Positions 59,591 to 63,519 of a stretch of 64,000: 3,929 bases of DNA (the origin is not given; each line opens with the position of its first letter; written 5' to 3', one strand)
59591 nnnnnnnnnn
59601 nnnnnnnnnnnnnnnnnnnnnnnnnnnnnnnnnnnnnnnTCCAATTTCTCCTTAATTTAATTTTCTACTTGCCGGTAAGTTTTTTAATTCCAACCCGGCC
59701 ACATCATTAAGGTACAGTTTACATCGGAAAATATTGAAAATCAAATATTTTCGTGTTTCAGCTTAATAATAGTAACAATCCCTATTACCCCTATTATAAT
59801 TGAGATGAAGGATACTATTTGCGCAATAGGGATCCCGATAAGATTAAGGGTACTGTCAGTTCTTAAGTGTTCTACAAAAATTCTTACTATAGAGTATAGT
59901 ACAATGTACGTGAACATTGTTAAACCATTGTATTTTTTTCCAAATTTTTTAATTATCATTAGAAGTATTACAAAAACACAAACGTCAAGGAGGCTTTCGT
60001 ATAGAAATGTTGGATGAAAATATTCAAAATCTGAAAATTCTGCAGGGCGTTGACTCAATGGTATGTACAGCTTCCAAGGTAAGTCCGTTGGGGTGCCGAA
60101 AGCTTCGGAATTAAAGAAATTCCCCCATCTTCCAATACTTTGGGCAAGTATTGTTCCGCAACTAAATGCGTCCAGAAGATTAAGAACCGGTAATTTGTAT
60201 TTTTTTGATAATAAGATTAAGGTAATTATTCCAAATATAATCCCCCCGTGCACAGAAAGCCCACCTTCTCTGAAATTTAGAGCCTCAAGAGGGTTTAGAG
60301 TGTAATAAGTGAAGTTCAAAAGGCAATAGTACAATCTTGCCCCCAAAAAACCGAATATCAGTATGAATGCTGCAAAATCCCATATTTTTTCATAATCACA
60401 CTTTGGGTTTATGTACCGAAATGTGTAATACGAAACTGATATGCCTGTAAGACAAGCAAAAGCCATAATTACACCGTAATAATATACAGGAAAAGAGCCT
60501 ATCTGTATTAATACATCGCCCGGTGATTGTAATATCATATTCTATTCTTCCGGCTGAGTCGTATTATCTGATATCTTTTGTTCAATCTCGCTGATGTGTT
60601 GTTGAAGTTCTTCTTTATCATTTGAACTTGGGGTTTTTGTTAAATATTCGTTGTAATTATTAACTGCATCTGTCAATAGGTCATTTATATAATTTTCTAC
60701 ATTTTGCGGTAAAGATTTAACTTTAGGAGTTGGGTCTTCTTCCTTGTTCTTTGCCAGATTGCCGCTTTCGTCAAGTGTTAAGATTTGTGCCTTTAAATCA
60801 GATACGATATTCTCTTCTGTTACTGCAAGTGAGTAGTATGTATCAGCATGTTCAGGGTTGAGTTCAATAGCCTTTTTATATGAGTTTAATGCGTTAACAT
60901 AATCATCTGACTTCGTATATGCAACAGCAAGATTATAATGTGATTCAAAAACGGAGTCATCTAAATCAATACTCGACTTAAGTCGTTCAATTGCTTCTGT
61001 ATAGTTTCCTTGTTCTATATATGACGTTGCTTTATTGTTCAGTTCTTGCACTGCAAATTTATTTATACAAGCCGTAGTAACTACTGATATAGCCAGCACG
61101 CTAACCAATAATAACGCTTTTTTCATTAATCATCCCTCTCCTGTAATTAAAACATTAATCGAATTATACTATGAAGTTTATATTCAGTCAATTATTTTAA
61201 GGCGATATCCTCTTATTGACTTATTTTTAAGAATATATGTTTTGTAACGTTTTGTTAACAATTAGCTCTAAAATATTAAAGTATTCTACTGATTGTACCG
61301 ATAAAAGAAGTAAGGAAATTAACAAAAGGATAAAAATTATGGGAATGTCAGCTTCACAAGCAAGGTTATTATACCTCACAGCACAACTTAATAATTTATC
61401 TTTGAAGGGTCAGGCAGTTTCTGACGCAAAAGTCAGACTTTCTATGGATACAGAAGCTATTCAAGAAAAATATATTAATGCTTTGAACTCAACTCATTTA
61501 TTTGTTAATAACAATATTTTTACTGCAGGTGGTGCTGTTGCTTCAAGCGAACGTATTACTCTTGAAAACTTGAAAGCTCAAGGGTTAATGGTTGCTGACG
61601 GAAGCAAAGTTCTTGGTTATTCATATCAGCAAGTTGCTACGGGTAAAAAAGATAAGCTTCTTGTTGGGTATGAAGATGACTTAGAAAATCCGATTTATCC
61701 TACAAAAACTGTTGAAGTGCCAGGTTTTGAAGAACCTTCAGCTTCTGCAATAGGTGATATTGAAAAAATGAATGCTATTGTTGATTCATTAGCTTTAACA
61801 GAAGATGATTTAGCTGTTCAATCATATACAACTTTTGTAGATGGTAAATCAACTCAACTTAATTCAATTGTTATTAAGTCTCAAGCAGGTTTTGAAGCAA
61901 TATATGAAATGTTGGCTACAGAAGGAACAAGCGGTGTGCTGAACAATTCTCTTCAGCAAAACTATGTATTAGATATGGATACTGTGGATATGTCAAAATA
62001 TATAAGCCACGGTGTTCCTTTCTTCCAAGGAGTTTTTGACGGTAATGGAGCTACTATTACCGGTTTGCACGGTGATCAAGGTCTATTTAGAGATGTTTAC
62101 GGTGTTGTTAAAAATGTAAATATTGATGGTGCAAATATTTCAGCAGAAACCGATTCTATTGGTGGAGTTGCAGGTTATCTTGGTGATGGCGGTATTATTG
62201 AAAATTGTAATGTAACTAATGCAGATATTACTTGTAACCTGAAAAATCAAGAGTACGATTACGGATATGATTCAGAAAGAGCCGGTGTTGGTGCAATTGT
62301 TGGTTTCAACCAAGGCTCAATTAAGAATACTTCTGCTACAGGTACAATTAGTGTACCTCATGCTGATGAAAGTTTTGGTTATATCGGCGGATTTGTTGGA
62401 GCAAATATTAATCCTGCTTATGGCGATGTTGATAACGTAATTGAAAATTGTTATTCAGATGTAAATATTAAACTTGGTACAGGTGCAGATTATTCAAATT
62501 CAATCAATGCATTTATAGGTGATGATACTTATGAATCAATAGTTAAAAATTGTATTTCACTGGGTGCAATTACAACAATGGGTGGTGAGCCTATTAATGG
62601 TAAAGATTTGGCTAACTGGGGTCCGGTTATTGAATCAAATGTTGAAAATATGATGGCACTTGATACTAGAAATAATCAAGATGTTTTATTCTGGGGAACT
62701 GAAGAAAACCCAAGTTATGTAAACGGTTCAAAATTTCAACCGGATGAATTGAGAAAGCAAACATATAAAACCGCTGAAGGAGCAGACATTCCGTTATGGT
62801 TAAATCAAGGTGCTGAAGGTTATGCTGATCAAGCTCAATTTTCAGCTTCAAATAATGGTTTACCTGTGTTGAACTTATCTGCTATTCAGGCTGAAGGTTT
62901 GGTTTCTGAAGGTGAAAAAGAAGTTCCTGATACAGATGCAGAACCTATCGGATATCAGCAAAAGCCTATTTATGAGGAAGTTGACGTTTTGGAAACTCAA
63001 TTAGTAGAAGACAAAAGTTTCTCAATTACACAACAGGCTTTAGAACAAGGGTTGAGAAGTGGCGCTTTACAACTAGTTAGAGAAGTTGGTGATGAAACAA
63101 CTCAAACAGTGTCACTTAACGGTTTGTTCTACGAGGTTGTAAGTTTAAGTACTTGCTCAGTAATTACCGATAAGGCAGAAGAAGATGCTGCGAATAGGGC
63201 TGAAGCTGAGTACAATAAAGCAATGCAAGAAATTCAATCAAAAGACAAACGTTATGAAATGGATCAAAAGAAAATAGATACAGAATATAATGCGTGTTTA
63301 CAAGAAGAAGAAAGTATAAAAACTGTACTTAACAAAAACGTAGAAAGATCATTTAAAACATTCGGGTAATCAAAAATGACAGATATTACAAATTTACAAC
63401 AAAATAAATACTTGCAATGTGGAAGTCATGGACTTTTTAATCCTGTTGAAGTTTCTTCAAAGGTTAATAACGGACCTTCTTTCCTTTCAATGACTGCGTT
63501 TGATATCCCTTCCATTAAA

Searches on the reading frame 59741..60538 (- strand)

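Call 59: search_protein_families(library=pfam, proteins=[window:59741-60538:-], max_evalue=0.0001)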
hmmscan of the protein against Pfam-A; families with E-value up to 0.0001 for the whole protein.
window:59741-60538:- (265 aa): 1 family
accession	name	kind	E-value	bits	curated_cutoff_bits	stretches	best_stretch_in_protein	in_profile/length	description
PF01790.23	LGT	-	2e-67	227.5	24.9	1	9-255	2-239/240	Prolipoprotein diacylglyceryl transferase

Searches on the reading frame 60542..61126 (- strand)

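Call 59: search_protein_families(library=pfam, proteins=[window:60542-61126:-], max_evalue=0.0001)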
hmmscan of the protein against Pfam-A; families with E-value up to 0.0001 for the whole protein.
window:60542-61126:- (194 aa): 14 families
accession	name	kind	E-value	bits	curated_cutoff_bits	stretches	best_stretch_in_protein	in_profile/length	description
PF13414.12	TPR_11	-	2.4e-17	62.8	26.8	2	36-72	4-40/42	TPR repeat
PF00515.34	TPR_1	-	5.3e-16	58.1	27.8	1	61-93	2-34/34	Tetratricopeptide repeat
PF07719.23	TPR_2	-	1.7e-13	50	27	1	61-93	2-34/34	Tetratricopeptide repeat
PF13431.12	TPR_17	-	2.9e-12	46.3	24.4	0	83-104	2-23/34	Tetratricopeptide repeat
PF13181.12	TPR_8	-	7.9e-11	41.7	25.7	1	61-93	2-34/34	Tetratricopeptide repeat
PF13424.12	TPR_12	-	1.4e-10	41.7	30.1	1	29-89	6-74/77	Tetratricopeptide repeat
PF13176.12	TPR_7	-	1.2e-08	34.7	27.9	0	62-93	1-34/36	Tetratricopeptide repeat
PF13432.12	TPR_16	-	1.5e-08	35.4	32.7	1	32-92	3-63/65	Tetratricopeptide repeat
PF14559.12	TPR_19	-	6.9e-08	33.2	25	0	37-76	2-41/68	Tetratricopeptide repeat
PF13174.12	TPR_6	-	4.1e-06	27.5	26.3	0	62-92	2-32/33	Tetratricopeptide repeat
PF13374.12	TPR_10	-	1.4e-05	25.4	27.5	0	29-53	5-29/42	Tetratricopeptide repeat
PF13428.12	TPR_14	-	1.5e-05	25.7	23.5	0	62-101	3-42/44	Tetratricopeptide repeat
PF12895.13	ANAPC3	-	3.4e-05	24.5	27.2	0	32-85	29-81/82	Anaphase-promoting complex, cyclosome, subunit 3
PF13512.12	TPR_18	-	8.3e-05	23.2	21.9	0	27-119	11-109/145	Tetratricopeptide repeat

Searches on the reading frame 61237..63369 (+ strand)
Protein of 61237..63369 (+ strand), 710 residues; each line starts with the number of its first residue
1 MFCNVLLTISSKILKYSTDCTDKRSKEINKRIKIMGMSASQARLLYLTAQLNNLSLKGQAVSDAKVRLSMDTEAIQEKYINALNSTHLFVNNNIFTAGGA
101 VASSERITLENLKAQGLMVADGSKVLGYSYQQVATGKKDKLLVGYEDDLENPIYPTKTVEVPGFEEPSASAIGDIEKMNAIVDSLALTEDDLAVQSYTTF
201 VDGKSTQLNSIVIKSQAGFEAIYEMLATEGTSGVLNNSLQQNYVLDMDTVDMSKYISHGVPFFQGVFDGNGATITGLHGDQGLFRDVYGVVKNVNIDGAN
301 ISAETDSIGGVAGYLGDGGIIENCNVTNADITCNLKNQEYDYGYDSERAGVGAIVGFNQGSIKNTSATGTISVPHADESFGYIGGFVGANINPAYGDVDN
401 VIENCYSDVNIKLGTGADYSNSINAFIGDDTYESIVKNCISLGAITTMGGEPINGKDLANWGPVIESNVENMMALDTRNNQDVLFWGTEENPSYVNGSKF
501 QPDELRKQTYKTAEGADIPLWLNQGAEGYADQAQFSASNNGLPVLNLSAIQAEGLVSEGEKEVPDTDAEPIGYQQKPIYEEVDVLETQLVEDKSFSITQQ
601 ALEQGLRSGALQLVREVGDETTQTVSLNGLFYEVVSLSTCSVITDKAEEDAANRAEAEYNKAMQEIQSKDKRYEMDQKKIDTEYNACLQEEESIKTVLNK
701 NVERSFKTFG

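Call 59: search_protein_families(library=pfam, proteins=[window:61237-63369:+], max_evalue=0.0001)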
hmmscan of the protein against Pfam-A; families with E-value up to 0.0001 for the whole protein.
window:61237-63369:+ (710 aa): 1 family
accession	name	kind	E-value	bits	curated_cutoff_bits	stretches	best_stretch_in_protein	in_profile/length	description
PF07581.17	Glug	-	2.8e-07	31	20.5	0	307-332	4-28/28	The GLUG motif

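Call 76: search_protein_families(library=ncbifam, proteins=[window:61237-63369:+], max_evalue=0.01)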
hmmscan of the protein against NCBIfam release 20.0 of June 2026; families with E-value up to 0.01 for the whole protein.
window:61237-63369:+ (710 aa): 0 families
